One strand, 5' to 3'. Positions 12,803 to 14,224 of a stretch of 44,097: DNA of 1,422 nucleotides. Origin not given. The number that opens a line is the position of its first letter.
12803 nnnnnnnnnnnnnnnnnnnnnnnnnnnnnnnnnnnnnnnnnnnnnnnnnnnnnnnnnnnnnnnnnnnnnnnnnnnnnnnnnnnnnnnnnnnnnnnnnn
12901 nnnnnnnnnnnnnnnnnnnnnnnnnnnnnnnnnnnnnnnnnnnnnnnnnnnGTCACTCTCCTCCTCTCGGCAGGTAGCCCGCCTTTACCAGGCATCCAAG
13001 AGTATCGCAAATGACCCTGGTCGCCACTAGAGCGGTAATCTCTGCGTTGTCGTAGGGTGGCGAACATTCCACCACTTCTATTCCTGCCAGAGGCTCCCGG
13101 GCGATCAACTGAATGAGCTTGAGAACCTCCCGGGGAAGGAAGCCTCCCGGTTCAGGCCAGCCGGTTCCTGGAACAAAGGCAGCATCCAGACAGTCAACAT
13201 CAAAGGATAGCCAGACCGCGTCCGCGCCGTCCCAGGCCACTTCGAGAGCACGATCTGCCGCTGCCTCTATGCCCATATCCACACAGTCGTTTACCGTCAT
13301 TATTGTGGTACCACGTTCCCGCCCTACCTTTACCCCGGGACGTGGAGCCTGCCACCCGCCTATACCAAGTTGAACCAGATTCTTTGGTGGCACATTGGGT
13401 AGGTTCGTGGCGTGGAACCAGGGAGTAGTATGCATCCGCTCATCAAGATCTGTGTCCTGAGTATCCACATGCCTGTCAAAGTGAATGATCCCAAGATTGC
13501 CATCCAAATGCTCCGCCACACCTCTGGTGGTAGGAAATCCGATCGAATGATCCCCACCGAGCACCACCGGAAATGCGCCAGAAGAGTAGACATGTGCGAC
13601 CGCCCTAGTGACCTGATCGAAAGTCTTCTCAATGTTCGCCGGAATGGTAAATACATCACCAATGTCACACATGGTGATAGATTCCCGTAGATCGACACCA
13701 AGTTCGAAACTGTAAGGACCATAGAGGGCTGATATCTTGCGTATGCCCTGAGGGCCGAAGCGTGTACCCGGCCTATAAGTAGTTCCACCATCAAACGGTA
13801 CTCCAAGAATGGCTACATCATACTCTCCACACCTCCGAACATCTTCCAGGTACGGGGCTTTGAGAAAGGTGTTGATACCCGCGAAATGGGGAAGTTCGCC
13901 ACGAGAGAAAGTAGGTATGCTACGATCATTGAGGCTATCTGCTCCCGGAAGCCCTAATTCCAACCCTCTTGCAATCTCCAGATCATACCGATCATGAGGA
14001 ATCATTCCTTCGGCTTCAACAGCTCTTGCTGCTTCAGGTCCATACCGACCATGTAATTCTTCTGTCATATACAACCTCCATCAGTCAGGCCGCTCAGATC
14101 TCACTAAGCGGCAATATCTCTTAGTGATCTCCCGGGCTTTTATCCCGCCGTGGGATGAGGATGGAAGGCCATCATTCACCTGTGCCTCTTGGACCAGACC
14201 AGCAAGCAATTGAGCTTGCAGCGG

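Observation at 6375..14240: Guanidine-I riboswitch heading one co-directional string: ureohydrolase, APC permease and ureABCFGD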

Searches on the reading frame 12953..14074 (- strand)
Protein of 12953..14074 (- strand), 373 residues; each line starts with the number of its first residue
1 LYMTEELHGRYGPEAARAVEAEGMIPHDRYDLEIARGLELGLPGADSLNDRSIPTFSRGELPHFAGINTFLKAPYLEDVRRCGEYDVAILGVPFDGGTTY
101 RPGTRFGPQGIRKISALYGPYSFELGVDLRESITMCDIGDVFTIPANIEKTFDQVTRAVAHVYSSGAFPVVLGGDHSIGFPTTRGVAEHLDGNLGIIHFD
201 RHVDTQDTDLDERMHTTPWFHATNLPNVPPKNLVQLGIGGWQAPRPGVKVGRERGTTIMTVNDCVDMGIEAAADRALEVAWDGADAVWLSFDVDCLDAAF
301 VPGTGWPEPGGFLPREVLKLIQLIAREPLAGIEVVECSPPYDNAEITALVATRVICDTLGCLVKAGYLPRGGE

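Call 5: search_protein_families(library=pfam, proteins=[window:12953-14074:-])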
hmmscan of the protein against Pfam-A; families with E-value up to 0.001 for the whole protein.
window:12953-14074:- (373 aa): 1 family
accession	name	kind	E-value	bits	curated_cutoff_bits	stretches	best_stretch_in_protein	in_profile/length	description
PF00491.26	Arginase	-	1.8e-79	267.6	22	1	86-358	2-278/280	Arginase family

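Call 6: search_solved_structures(query=window:12953-14068:-, max_evalue=1e-10, show_alignments=2)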
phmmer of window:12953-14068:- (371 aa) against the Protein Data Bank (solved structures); distinct sequences matched with E-value up to 1e-10: 62 (the best 60 are shown).
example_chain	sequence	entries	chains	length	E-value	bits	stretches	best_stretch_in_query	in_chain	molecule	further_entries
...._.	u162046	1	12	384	8.9e-209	696.5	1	5-367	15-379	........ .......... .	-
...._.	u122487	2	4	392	1.8e-172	576.9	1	11-368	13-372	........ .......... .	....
1gq6_A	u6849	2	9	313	4.5e-52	180.5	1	60-357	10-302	PROCLAVAMINATE AMIDINO HYDROLASE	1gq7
3nip_A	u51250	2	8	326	4.5e-48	167.4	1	51-361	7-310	3-guanidinopropionase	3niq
3nio_A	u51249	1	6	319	1.5e-46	162.4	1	56-357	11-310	Guanidinobutyrase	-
8ryi_C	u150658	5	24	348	8.7e-43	150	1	63-359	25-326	Arginase family protein | metformin hydrolase subunit B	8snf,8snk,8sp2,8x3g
4dz4_A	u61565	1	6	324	8.3e-40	140.2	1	61-360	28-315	Agmatinase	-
1wog_A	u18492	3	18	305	1.4e-36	129.5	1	59-357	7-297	agmatinase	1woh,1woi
7lol_A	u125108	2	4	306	4.3e-36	127.9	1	82-355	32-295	Agmatinase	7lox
7lba_A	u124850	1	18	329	5.4e-36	127.6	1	82-355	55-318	Agmatinase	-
8snf_D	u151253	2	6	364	2.7e-35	125.3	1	63-359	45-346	metformin hydrolase subunit A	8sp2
8ryi_B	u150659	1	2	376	7.5e-35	123.9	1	63-359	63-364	Agmatinase family protein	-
8snk_I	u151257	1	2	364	1.3e-34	123.1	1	63-359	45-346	metformin hydrolase subunit A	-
8x3g_A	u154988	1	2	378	1.4e-34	122.9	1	63-359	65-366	Agmatinase family protein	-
3m1r_A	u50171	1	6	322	2.5e-29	105.6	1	86-357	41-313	Formimidoylglutamase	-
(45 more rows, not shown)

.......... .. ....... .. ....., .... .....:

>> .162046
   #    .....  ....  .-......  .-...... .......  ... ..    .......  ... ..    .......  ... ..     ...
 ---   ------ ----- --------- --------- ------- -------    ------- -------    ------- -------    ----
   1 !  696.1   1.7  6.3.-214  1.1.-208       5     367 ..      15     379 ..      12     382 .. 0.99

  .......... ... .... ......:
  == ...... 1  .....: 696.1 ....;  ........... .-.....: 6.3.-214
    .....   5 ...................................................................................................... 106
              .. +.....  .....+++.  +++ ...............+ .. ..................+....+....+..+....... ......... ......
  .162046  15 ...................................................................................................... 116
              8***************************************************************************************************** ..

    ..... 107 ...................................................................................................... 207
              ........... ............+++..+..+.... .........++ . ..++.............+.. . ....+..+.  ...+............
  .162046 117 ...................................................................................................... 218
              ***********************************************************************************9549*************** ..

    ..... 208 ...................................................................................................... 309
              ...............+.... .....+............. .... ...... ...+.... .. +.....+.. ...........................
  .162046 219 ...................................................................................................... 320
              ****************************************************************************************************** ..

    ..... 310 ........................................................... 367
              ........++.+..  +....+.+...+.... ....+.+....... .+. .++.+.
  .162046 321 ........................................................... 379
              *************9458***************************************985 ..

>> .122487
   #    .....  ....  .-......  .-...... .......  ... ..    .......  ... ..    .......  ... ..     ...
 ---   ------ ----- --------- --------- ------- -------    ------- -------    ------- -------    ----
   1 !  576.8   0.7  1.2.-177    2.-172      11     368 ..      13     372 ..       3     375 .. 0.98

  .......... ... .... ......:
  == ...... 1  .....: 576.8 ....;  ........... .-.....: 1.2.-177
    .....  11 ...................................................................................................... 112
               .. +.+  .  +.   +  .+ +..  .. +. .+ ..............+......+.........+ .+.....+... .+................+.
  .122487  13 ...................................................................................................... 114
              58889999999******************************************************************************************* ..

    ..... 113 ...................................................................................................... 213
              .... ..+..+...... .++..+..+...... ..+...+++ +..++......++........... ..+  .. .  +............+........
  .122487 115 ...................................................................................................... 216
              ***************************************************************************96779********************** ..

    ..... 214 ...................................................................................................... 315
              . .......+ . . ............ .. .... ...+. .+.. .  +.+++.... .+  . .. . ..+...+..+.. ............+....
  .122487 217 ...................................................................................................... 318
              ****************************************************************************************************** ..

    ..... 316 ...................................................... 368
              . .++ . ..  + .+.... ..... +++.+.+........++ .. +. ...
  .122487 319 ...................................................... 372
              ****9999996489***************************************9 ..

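Call 7: search_protein_families(library=ncbifam, proteins=[window:12953-14068:-])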
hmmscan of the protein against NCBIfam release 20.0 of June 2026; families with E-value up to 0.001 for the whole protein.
window:12953-14068:- (371 aa): 5 families
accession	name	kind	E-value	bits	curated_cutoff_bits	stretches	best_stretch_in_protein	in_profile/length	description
NF002564.0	PRK02190.1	subfamily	3e-64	217.1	302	1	60-360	13-301/307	agmatinase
TIGR01230.1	agmatinase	equivalog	7.7e-47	160.2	174.3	1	82-357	12-273/275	agmatinase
TIGR01227.1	hutG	equivalog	2.8e-41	141.7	229.15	1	82-357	34-306/307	formimidoylglutamase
TIGR01229.1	rocF_arginase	equivalog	1.3e-25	90.4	227.6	1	87-346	2-282/300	arginase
NF010347.0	PRK13775.1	equivalog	9.3e-14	51.4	381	1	125-353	87-320/331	formimidoylglutamase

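Call 17: find_encoding_contigs(protein=window:12953-14068:-, flank=10000, max_places=10)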
Protein window:12953-14068:- (371 aa): 23 contigs read that carry it; 10 places shown.
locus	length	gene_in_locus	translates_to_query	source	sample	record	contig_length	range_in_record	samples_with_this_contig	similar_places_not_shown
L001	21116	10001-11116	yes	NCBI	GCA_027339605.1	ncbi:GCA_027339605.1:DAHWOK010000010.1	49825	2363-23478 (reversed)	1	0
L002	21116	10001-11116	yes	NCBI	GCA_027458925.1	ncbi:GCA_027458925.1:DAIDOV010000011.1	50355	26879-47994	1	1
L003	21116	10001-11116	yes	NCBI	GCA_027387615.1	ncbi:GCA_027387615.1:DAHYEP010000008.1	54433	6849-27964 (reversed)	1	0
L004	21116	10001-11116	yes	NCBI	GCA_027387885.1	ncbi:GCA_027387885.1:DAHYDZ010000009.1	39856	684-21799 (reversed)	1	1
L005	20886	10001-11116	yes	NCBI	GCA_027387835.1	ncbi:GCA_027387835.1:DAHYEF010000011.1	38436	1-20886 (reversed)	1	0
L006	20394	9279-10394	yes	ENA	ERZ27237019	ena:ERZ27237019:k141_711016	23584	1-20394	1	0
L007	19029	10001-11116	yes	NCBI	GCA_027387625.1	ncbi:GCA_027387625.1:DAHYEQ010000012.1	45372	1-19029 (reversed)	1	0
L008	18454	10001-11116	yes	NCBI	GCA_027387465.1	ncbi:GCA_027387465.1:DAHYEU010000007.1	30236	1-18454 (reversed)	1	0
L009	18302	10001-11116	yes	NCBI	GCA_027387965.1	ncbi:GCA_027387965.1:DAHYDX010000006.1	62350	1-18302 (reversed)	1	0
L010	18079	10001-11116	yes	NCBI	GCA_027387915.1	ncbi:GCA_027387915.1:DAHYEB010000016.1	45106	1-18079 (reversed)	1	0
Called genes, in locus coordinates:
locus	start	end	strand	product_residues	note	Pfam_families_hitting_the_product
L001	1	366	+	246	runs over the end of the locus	PF04542:Sigma70_r2, PF22029:PhyR_sigma2 (weak), PF08281:Sigma70_r4_2, PF04545:Sigma70_r4 (weak)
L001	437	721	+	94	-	PF13490:zf-HC2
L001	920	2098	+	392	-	PF00108:Thiolase_N, PF02803:Thiolase_C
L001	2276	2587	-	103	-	PF06781:CrgA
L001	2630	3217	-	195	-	PF00117:GATase, PF07722:Peptidase_C26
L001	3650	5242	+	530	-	PF00389:2-Hacid_dh, PF02826:2-Hacid_dh_C, PF03446:NAD_binding_2 (faint), PF19304:PGDH_inter, PF01842:ACT (weak)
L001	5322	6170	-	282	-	PF13241:NAD_binding_7, PF14824:Sirohm_synth_M (weak)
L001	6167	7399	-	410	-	PF00009:GTP_EFTU, PF01926:MMR_HSR1 (faint), PF22594:GTP-eEF1A_C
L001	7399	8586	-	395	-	PF01507:PAPS_reduct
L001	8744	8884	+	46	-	-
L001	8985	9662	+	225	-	PF01507:PAPS_reduct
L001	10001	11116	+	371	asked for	PF00491:Arginase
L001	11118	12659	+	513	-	PF00324:AA_permease, PF13520:AA_permease_2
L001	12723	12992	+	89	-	PF00547:Urease_gamma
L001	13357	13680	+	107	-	PF00699:Urease_beta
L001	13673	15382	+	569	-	PF00449:Urease_alpha, PF01979:Amidohydro_1, PF07969:Amidohydro_3 (weak)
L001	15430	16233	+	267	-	PF01730:UreF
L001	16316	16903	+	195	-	PF02492:cobW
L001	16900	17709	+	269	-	PF01774:UreD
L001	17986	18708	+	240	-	-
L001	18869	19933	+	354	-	PF28211:GlpR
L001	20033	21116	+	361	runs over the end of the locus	PF08240:ADH_N, PF16912:Glu_dehyd_C (weak), PF00107:ADH_zinc_N, PF13602:ADH_zinc_N_2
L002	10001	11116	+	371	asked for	PF00491:Arginase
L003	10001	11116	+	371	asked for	PF00491:Arginase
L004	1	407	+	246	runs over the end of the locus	PF04542:Sigma70_r2, PF22029:PhyR_sigma2 (weak), PF08281:Sigma70_r4_2, PF04545:Sigma70_r4 (weak)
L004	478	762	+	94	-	PF13490:zf-HC2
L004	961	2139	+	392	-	PF00108:Thiolase_N, PF02803:Thiolase_C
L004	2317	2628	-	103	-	PF06781:CrgA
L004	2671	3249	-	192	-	PF00117:GATase, PF07722:Peptidase_C26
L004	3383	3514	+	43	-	-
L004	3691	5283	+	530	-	PF00389:2-Hacid_dh, PF02826:2-Hacid_dh_C, PF03446:NAD_binding_2 (faint), PF19304:PGDH_inter, PF01842:ACT (weak)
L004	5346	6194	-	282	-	PF13241:NAD_binding_7, PF14824:Sirohm_synth_M (weak)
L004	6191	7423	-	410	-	PF00009:GTP_EFTU, PF01926:MMR_HSR1 (faint), PF22594:GTP-eEF1A_C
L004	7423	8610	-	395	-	PF01507:PAPS_reduct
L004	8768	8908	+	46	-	-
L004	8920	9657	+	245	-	PF01507:PAPS_reduct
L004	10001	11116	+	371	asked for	PF00491:Arginase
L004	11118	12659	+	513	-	PF00324:AA_permease, PF13520:AA_permease_2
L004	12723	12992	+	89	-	PF00547:Urease_gamma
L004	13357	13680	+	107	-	PF00699:Urease_beta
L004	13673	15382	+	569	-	PF00449:Urease_alpha, PF01979:Amidohydro_1, PF07969:Amidohydro_3 (weak)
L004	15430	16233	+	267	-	PF01730:UreF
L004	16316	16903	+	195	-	PF02492:cobW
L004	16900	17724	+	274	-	PF01774:UreD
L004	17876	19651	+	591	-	-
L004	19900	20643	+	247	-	-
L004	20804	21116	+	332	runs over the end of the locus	?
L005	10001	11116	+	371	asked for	PF00491:Arginase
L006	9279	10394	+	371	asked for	PF00491:Arginase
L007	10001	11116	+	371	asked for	PF00491:Arginase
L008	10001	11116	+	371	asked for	PF00491:Arginase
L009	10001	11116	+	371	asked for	PF00491:Arginase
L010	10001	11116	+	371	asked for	PF00491:Arginase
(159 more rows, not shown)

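Call 18: find_homologous_proteins(query=window:12953-14068:-, max_evalue=1e-30)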
Query window:12953-14068:- (371 aa): 7169 proteins with E <= 1e-30 among 8000 candidates; the best 120 are listed.
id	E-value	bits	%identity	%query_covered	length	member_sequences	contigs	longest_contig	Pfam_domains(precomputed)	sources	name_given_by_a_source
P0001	5.9e-251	850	98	100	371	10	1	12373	PF00491.27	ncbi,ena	-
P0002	3.8e-231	785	89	99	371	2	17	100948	PF00491.27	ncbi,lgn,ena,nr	ncbi:MAG: agmatinase family protein [Actinobacteria bacterium]|nr:agmatinase family protein [Actinom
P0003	1.6e-224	763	88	99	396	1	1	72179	PF00491.27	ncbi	ncbi:MAG: agmatinase family protein [Acidimicrobiales bacterium]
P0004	7.0e-223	758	87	98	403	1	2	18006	PF00491.27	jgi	jgi:agmatinase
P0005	2.5e-222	756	87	98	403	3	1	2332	PF00491.27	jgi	jgi:agmatinase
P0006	3.1e-222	756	87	98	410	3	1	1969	PF00491.27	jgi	jgi:agmatinase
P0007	4.3e-222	755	86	98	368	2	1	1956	PF00491.27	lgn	-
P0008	7.0e-222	755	86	98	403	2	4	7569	PF00491.27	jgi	-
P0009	1.8e-221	753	86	99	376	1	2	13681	PF00491.27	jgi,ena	jgi:agmatinase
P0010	3.6e-221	752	86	98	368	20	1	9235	PF00491.27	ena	-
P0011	4.6e-221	752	86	99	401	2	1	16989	PF00491.27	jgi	-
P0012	4.9e-221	752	87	98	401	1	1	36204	PF00491.27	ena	-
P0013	4.9e-221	752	86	99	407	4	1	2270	PF00491.27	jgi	-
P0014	5.4e-221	752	86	98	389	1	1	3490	PF00491.27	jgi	jgi:agmatinase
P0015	9.2e-221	751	86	99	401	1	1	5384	PF00491.27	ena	-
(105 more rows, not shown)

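Call 19: find_related_loci(query=window:12953-14068:-, collection=genome_contigs, flank=10000)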
Query window:12953-14068:- (371 aa) in genome_contigs; peptide patterns used: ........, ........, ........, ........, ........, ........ (x = any residue, [..] = any of these).
599 stretches matched a pattern (row limit reached: there are more); 584 encode a relative of the query (tblastn E <= 1e-3); the best 80 are kept; 80 distinct loci.
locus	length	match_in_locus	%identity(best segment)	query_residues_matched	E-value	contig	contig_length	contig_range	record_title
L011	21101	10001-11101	89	1-367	0e+0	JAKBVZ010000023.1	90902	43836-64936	MAG: Actinomycetes bacterium isolate TL1-4.bin29 NODE_111_length_90902_cov_12.009287, whole genome shotgun sequence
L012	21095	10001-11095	86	4-368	0e+0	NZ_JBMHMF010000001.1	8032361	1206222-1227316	Solwaraspora sp. WMMB335 tig00000001, whole genome shotgun sequence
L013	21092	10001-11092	87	5-368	0e+0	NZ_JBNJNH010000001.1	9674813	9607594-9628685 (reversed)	Dactylosporangium sp. CA-139066 MDNA_WGS_301_1, whole genome shotgun sequence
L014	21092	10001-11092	87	5-368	0e+0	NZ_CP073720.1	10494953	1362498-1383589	Dactylosporangium fulvum strain NRRL B-16292 chromosome, complete genome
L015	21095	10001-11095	86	5-369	0e+0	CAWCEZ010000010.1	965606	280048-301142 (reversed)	MAG: uncultured Acidimicrobiaceae bacterium isolate MFD09495.bin.2.2 genome assembly, contig: contig_880, whole genome s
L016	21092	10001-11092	86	5-368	0e+0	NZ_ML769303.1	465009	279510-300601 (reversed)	Catellatospora vulcania strain NEAU-JM1 Scaffold6, whole genome shotgun sequence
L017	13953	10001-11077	87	9-367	0e+0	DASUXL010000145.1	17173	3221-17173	MAG TPA_asm: Candidatus Limnocylindrales bacterium isolate SMAG_U1868 k141_1205855, whole genome shotgun sequence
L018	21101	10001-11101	86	3-369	0e+0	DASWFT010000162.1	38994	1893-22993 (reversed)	MAG TPA_asm: Streptosporangiaceae bacterium isolate SMAG_U2796 k141_153189, whole genome shotgun sequence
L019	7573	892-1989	86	5-370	0e+0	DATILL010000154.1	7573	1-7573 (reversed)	MAG TPA_asm: Mycobacteriales bacterium isolate SMAG_U15743 k141_286869, whole genome shotgun sequence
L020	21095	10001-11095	87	5-368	0e+0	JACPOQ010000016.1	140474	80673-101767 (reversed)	MAG: Chloroflexi bacterium isolate NC_groundwater_605_Pr5_B-0.1um_68_33 alan_book_18_scaffold_171566, whole genome shotg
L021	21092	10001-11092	86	5-368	0e+0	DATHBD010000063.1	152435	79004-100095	MAG TPA_asm: Micromonosporaceae bacterium isolate SMAG_U10707 k141_1108136, whole genome shotgun sequence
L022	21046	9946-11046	86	3-368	0e+0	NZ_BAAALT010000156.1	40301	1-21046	Luedemannella flava strain JCM 13250 sequence156, whole genome shotgun sequence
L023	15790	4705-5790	86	6-367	0e+0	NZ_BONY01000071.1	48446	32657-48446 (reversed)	Rhizocola hellebori strain NBRC 109834 sequence071, whole genome shotgun sequence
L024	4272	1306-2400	86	5-368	0e+0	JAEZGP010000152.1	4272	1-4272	MAG: Actinomycetes bacterium isolate OH_CDB_107 k127_1869158, whole genome shotgun sequence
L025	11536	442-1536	86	3-367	0e+0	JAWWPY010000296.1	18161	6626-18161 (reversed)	MAG: Streptosporangiaceae bacterium isolate BP_381 scaffold_1692129, whole genome shotgun sequence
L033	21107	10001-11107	86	2-368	0e+0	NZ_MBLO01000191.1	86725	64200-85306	Pseudofrankia sp. BMG5.36 contig_27, whole genome shotgun sequence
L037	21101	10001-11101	85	1-367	0e+0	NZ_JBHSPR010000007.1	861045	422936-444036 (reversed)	Plantactinospora solaniradicis strain CGMCC 4.7284 platanus_K_17_124_7, whole genome shotgun sequence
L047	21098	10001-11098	85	4-368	0e+0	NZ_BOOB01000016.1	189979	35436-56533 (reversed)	Microbispora amethystogenes strain NBRC 101907 sequence016, whole genome shotgun sequence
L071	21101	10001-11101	84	4-368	0e+0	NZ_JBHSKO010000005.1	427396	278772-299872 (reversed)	Pseudonocardia zijingensis strain CGMCC 4.1545 spades_K_17_127_5, whole genome shotgun sequence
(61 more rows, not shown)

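Call 35: list_cluster_members(proteins=[window:12953-14068:-, window:11410-12951:-, window:8687-10396:-])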
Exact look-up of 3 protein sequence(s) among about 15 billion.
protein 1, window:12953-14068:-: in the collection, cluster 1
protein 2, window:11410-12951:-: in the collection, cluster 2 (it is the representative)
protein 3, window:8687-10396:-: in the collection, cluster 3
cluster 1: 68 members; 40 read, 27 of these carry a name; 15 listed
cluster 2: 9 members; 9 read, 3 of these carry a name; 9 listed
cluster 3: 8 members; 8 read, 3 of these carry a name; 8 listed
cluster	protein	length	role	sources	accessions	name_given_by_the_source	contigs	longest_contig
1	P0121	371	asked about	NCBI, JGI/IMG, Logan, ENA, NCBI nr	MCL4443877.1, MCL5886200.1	MAG: agmatinase family protein [Actinobacteria bacterium] | agmatinase | agmatinase family protein [Actinomycetota bacterium]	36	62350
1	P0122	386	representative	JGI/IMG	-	agmatinase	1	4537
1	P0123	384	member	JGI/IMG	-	agmatinase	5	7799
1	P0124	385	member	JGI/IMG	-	agmatinase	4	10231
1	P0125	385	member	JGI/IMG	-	agmatinase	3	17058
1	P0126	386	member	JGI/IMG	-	agmatinase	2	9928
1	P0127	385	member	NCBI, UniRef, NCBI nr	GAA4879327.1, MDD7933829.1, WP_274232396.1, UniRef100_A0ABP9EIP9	agmatinase family protein [Actinomycetospora straminea] | Agmatinase family protein n=1 Tax=Actinomycetospora straminea TaxID=663607 ...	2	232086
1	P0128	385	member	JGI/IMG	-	agmatinase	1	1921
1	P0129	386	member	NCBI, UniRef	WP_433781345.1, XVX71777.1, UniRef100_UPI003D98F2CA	agmatinase family protein [Actinomycetospora sp. CA-101289] | agmatinase family protein n=1 Tax=Actinomycetospora sp. CA-101289 TaxID=3239893 ...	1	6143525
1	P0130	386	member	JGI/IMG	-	agmatinase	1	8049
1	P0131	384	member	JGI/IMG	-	agmatinase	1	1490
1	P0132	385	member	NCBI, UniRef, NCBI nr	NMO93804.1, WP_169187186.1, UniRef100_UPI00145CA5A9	agmatinase family protein [Actinomycetospora sp. TBRC 11914] | agmatinase family protein n=1 Tax=Actinomycetospora sp. TBRC 11914 TaxID=2729387 ...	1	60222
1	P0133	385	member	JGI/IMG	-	agmatinase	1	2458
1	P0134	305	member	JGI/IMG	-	agmatinase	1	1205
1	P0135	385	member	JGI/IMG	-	agmatinase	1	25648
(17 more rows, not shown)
